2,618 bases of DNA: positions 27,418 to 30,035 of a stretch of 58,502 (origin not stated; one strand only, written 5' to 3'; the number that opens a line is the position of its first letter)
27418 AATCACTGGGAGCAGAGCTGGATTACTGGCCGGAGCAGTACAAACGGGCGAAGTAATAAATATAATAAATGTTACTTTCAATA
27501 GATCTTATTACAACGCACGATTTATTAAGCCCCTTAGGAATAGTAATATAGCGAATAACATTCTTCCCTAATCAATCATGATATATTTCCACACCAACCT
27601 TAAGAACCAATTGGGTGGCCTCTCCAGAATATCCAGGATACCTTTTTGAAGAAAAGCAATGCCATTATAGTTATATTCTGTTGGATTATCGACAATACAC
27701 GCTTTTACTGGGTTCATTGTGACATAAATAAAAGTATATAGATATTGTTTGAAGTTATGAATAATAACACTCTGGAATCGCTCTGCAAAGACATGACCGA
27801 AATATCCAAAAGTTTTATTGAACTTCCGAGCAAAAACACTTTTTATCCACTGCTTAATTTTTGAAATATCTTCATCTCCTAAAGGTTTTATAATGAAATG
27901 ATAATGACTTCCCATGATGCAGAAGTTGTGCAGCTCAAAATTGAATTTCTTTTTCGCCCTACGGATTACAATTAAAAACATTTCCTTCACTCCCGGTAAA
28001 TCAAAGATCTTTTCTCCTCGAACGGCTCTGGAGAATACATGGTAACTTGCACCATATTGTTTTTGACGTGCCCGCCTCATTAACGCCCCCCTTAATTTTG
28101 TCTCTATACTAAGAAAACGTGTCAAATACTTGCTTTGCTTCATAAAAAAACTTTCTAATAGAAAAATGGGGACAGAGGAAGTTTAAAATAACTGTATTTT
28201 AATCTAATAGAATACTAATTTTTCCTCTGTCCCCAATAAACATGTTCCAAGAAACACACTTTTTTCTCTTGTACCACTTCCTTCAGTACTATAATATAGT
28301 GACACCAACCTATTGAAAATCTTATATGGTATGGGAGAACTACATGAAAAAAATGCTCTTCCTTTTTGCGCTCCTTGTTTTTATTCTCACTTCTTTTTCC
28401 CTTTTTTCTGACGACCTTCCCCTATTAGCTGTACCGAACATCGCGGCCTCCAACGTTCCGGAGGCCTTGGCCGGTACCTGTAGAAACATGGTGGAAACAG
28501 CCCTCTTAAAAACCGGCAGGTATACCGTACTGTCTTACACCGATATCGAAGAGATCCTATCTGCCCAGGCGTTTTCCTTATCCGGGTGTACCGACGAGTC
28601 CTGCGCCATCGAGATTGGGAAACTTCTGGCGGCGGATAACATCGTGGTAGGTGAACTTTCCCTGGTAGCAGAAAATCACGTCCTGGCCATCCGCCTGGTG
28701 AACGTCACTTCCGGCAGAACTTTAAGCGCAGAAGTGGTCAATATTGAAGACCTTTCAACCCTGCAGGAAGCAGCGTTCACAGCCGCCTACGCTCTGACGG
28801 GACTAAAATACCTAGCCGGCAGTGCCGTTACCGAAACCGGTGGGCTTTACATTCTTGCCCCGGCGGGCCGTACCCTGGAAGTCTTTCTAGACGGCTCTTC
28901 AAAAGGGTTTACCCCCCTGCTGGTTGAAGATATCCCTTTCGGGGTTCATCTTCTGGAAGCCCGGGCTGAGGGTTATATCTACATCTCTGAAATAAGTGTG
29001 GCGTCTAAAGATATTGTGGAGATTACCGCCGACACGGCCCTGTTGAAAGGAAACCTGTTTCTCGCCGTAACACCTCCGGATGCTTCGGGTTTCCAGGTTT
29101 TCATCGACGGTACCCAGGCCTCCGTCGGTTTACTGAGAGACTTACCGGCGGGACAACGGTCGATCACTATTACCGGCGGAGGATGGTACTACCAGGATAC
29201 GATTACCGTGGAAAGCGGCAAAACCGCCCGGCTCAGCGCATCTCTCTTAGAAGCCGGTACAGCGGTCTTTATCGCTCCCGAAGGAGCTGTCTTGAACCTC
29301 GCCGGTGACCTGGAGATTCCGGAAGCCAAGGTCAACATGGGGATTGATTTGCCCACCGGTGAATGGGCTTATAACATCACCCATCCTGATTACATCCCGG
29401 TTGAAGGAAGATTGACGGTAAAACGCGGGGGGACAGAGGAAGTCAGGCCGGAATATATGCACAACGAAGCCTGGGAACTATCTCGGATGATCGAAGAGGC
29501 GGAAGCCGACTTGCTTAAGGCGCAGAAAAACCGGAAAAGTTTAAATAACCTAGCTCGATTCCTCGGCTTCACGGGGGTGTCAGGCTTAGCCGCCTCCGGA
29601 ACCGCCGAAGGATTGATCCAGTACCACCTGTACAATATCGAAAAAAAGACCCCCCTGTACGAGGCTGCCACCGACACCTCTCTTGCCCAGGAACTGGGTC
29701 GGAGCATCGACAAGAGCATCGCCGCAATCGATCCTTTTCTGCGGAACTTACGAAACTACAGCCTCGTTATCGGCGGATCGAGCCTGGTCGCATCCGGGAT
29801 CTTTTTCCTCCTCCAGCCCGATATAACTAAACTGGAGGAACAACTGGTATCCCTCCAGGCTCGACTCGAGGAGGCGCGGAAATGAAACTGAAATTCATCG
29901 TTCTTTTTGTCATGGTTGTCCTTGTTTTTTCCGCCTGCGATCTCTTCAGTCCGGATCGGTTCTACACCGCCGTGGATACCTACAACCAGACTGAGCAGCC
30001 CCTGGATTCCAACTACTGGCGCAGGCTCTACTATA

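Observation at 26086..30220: Eight copies of the word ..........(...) packed into 4.2 kb, both between and inside genes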

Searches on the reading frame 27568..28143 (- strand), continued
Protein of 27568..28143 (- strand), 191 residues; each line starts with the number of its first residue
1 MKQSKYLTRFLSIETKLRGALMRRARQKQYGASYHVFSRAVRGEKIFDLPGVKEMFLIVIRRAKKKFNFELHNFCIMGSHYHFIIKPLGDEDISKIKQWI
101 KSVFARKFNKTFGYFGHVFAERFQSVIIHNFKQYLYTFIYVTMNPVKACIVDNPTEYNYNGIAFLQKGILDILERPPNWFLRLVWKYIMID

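Call 60: list_cluster_members(proteins=[P0002, P0009, P0011, P0016, P0022, P0023, P0024])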
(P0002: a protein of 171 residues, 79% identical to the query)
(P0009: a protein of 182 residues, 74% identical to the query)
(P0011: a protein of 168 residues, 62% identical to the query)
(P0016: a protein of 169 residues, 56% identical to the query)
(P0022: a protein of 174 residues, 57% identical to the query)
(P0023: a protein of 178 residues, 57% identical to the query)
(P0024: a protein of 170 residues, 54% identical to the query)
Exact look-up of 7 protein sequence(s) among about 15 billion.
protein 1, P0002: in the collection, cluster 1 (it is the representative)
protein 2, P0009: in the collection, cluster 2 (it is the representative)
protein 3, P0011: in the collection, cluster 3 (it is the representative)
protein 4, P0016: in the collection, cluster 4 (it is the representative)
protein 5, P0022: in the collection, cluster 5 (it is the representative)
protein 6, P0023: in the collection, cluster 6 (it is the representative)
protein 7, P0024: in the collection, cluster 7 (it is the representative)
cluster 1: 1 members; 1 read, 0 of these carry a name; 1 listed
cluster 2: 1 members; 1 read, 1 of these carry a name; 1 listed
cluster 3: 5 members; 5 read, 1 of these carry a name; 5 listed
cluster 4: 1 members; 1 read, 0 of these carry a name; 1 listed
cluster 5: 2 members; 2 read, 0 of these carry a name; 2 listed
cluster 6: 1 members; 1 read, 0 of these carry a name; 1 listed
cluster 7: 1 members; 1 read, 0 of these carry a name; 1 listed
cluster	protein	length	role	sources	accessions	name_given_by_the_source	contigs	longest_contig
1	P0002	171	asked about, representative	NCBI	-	-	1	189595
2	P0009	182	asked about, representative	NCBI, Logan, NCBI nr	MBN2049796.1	MAG: transposase [Spirochaetales bacterium] | transposase [Spirochaetales bacterium]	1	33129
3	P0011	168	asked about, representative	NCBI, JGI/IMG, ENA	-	putative transposase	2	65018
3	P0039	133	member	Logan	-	-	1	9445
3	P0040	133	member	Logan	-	-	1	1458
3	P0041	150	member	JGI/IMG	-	-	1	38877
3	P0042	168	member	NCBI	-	-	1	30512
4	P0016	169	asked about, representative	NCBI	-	-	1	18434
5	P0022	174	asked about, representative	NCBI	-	-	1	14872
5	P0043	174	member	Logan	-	-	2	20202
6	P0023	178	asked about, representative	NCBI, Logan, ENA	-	-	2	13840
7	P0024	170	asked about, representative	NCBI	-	-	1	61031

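Call 65: search_protein_representatives(alignment_id=A2)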
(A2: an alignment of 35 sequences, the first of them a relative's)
Query: 35 sequences, 173 profile positions. Proteins with E-value up to 0.001 (for the whole library): 46517; up to 1e-10: 17179; up to 1e-30: 230. The best 150 are listed.
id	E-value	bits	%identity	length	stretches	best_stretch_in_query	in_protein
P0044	2.1e-69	248.7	-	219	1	1-166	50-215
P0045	5.8e-69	247.2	-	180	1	1-165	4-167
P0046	3.4e-68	244.7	-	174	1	1-167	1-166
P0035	1.4e-67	242.7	-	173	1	1-168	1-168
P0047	1.9e-67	242.3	-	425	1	1-161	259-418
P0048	5.7e-65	234.2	-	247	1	1-168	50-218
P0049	2.5e-64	232.1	-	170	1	1-164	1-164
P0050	8.6e-62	223.9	-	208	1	1-162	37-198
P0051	1.9e-60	219.5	-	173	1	1-155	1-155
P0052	3.3e-60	218.7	-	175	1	1-161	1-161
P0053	3.4e-60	218.7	-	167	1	1-156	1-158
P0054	2.5e-59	215.8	-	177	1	1-161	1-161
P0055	1.6e-58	213.2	-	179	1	1-159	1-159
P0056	2.0e-58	212.9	-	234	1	2-161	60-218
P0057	8.6e-57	207.6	-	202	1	1-166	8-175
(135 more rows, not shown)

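Call 66: find_encoding_contigs(protein=P0003, flank=10000, max_places=2)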
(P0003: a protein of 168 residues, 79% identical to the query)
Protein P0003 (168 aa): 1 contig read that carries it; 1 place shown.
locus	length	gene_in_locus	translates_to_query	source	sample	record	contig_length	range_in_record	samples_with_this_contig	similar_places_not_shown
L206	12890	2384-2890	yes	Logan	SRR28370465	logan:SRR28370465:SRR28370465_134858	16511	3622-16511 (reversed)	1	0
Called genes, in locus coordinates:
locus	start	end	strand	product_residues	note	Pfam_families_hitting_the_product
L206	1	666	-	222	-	?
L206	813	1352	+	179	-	PF09917:DUF2147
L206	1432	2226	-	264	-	PF00588:SpoU_methylase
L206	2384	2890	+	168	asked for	PF01797:Y1_Tnp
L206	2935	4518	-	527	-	-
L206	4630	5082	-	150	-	PF02915:Rubrerythrin (weak)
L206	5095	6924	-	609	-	PF13183:Fer4_8 (faint), PF00037:Fer4, PF12838:Fer4_7, PF13187:Fer4_9 (weak), PF14691:Fer4_20, PF01266:DAO (weak), PF07992:Pyr_redox_2, PF13450:NAD_binding_8, +7 more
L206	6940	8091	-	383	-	PF00346:Complex1_49kDa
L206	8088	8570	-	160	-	PF00329:Complex1_30kDa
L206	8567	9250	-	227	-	PF01058:Oxidored_q6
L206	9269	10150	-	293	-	PF00146:NADHdh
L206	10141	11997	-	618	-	PF00361:Proton_antipo_M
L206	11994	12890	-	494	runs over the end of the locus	PF00361:Proton_antipo_M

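Call 67: find_encoding_contigs(protein=P0004, flank=10000, max_places=2)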
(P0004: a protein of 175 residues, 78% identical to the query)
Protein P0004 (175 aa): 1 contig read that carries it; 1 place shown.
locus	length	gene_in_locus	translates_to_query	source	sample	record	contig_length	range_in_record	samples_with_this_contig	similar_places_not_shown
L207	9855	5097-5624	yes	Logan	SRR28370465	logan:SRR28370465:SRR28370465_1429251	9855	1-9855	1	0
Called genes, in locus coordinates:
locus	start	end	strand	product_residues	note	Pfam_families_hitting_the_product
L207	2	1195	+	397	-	?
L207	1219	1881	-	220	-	PF02525:Flavodoxin_2, PF03358:FMN_red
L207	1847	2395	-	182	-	-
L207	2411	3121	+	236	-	PF00440:TetR_N, PF13305:TetR_C_33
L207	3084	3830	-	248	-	PF02146:SIR2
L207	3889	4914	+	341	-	PF07885:Ion_trans_2, PF02254:TrkA_N, PF02080:TrkA_C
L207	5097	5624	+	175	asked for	PF01797:Y1_Tnp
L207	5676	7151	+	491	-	PF00929:RNase_T, PF08411:ExoI_SH3, PF26016:ExoI_C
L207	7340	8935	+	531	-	PF00324:AA_permease, PF13520:AA_permease_2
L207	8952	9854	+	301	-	?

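Call 68: find_encoding_contigs(protein=P0005, flank=10000, max_places=2)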
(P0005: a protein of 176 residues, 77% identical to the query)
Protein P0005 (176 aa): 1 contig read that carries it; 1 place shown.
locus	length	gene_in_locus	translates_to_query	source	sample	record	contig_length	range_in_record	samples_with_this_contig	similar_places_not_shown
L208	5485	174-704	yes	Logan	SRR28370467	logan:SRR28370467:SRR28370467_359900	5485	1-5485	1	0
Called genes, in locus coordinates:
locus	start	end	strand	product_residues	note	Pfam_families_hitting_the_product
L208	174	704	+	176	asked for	PF01797:Y1_Tnp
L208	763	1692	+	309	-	PF00892:EamA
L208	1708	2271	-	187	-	-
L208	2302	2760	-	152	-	PF13404:HTH_AsnC-type, PF13412:HTH_24, PF01047:MarR, PF01325:Fe_dep_repress (faint), PF22451:NirdL-like_HTH (faint), PF01037:AsnC_trans_reg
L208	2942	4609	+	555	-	PF00270:DEAD, PF04851:ResIII (weak), PF00271:Helicase_C, PF28538:Helicase_helical, PF03880:DbpA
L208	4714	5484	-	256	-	?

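Call 79: predict_structure(alignment_id=A2)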
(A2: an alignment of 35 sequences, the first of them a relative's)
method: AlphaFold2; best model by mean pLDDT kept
length: 170 residues; sequences in the alignment: 35
mean_pLDDT: 92.1   pTM: 0.87
mean pLDDT of the five models: 92.1, 91.7, 91.6, 91.5, 91.4
residues with pLDDT >= 90: 140; 70-90: 24; 50-70: 5; < 50: 1
segments of 3 or more residues with pLDDT < 50: none
pLDDT, mean of each block of 10 residues (from residue 1): 69 92 88 97 97 96 95 94 96 86 92 97 96 95 94 94 86
secondary structure, 60 per line:
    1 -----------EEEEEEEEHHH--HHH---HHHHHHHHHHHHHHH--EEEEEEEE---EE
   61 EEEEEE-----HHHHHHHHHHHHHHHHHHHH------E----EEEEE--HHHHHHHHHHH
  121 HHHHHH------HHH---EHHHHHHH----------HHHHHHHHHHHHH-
elements in order: E12-19 H31-45 E48-55 E59-66 H72-91 E103-107 H110-126 H140-146 H157-169

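Call 86: fold_search(model_id=the predicted structure, library=pdb)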
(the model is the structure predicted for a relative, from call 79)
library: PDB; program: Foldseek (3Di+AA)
matches with E <= 10: 1286; with E <= 0.001: 30
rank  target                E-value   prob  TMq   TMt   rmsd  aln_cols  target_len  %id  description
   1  4er8_A                5.5e-10  1.00  0.71  0.73   5.0       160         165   22  Structure of the REP associates tyrosine transposase bound to a REP hairpin (released 2012-08-15)
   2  2xma_E                1.5e-06  1.00  0.54  0.64   7.7       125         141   14  DEINOCOCCUS RADIODURANS ISDRA2 TRANSPOSASE RIGHT END DNA COMPLEX (released 2010-10-13)
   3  2xma_A                1.9e-06  1.00  0.54  0.64   7.7       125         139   14  DEINOCOCCUS RADIODURANS ISDRA2 TRANSPOSASE RIGHT END DNA COMPLEX (released 2010-10-13)
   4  2xo6_D                1.9e-06  1.00  0.53  0.69   7.6       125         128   15  DEINOCOCCUS RADIODURANS ISDRA2 TRANSPOSASE Y132F MUTANT COMPLEXED WITH LEFT END RECOGNITION AND CLEAVAGE SITE (released 2010-10-13)
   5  2xm3_A                2.9e-06  1.00  0.53  0.70   7.9       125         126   14  Deinococcus radiodurans ISDra2 Transposase Left end DNA complex (released 2010-10-13)
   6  2xqc_D                3.3e-06  1.00  0.54  0.68   7.6       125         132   14  DEINOCOCCUS RADIODURANS ISDRA2 TRANSPOSASE COMPLEXED WITH LEFT END RECOGNITION AND CLEAVAGE SITE AND ZN (released 2010-10-13)
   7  2xma_B                4.5e-06  1.00  0.54  0.66   7.7       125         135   14  DEINOCOCCUS RADIODURANS ISDRA2 TRANSPOSASE RIGHT END DNA COMPLEX (released 2010-10-13)
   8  2f4f_A                5.4e-06  1.00  0.52  0.67  12.0       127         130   16  Crystal structure of IS200 transposase (released 2005-12-13)
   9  2xm3_C                5.7e-06  1.00  0.54  0.70   7.7       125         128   14  Deinococcus radiodurans ISDra2 Transposase Left end DNA complex (released 2010-10-13)
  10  2xm3_B                6.1e-06  1.00  0.54  0.69   7.6       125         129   14  Deinococcus radiodurans ISDra2 Transposase Left end DNA complex (released 2010-10-13)
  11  2a6m_B                7.3e-06  1.00  0.55  0.62  15.2       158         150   14  Crystal Structure of the ISHp608 Transposase (released 2005-10-25)
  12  2vhg_A                8.7e-06  1.00  0.54  0.72   5.8       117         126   14  Crystal Structure of the ISHp608 Transposase in Complex with Right End 31-mer DNA (released 2008-02-19)
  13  2vjv_A                9.8e-06  1.00  0.54  0.72   3.4       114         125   15  Crystal structure of the IS608 transposase in complex with left end 26-mer DNA hairpin and a 6-mer DNA representing th (released 2008-02-19)
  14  2xm3_D                9.8e-06  1.00  0.54  0.69   7.9       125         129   14  Deinococcus radiodurans ISDra2 Transposase Left end DNA complex (released 2010-10-13)
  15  2a6m_A                1.1e-05  1.00  0.53  0.68   6.0       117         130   14  Crystal Structure of the ISHp608 Transposase (released 2005-10-25)
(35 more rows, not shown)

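Call 89: search_dna_similar(query=window:27568-28080:-, collection=plasmids, mode=protein, max_evalue=1e-10, max_rows=15)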
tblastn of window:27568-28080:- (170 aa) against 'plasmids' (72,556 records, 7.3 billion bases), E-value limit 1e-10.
Records with a match: 6; places in all: 7; records where one place covers at least 80% of the query: 1.
Best place of each record, by identity: <60% 6.
By first word of the organism name: Nostoc 3; Legionella 1; Sporomusa 1; Cylindrospermopsis 1.
By predicted mobility (MOB-suite, as given by PLSDB): conjugative 3; non-mobilizable 2; mobilizable 1.
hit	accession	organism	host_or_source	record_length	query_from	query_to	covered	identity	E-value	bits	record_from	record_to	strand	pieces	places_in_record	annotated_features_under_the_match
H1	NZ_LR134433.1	Legionella adelaidensis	environmental,Cooling tower water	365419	1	159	94%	30.2%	5e-17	84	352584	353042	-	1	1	transposase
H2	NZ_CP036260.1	Sporomusa termitida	whole organism,intestinal contents of ...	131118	2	127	74%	33.1%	9e-15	78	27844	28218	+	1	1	transposase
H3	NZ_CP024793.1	Nostoc flagelliforme CCNUN1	cell culture,desert soil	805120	2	127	74%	32.0%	3e-14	76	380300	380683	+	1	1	transposase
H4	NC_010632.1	Nostoc punctiforme PCC 73102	-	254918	2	127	74%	31.3%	6e-14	76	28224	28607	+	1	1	none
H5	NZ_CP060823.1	Cylindrospermopsis curvispora GIHE-G1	Water for algae observation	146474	2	129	75%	29.2%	1e-12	72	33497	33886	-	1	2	transposase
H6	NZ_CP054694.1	Nostoc edaphicum CCNP1411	-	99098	2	127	74%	29.7%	3e-11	67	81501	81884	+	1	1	transposase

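Call 90: search_dna_similar(query=window:27568-28080:-, collection=phages, mode=protein, max_evalue=1e-10, max_rows=10)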
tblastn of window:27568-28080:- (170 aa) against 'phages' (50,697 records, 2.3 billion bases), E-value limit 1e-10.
Records with a match: 1; places in all: 1; records where one place covers at least 80% of the query: 0.
Best place of each record, by identity: <60% 1.
By first word of the organism name: Bacteriophage 1.
By host as written in the record: - 1.
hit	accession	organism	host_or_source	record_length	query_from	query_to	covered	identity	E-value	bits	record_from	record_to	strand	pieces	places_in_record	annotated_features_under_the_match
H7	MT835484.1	Bacteriophage sp.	human fecal samples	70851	13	139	75%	28.3%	2e-12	69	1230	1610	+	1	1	record has no annotation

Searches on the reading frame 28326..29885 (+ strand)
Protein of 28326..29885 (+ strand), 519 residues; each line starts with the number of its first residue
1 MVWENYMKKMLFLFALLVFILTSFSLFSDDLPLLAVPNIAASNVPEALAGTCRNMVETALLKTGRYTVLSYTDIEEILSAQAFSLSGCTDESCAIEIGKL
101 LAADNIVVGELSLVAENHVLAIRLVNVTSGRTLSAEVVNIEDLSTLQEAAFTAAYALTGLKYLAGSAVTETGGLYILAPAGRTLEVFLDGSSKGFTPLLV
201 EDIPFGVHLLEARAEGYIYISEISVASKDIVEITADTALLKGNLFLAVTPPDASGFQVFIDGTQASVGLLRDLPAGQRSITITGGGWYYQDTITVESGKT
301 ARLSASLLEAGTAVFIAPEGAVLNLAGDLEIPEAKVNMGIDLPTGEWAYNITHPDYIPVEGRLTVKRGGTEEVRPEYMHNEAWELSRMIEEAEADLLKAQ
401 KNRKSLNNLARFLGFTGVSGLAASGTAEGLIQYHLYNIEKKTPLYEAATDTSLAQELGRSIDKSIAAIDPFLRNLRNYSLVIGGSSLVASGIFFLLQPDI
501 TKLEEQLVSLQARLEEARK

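Call 8: search_protein_families(library=pfam, proteins=[window:28326-29885:+], max_evalue=0.01)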
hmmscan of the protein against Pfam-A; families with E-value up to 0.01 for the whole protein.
window:28326-29885:+ (519 aa): 3 families
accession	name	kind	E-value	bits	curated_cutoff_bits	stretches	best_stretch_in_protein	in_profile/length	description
PF08308.17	PEGA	-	2.7e-08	34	20.8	1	185-233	14-63/71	PEGA domain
PF03783.19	CsgG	-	2e-06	27.7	20.8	1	37-111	26-98/210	Curli production assembly/transport component CsgG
PF11684.13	DUF3280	-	3e-05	24.8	30.1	1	53-140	33-118/138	Protein of unknown function (DUF2380)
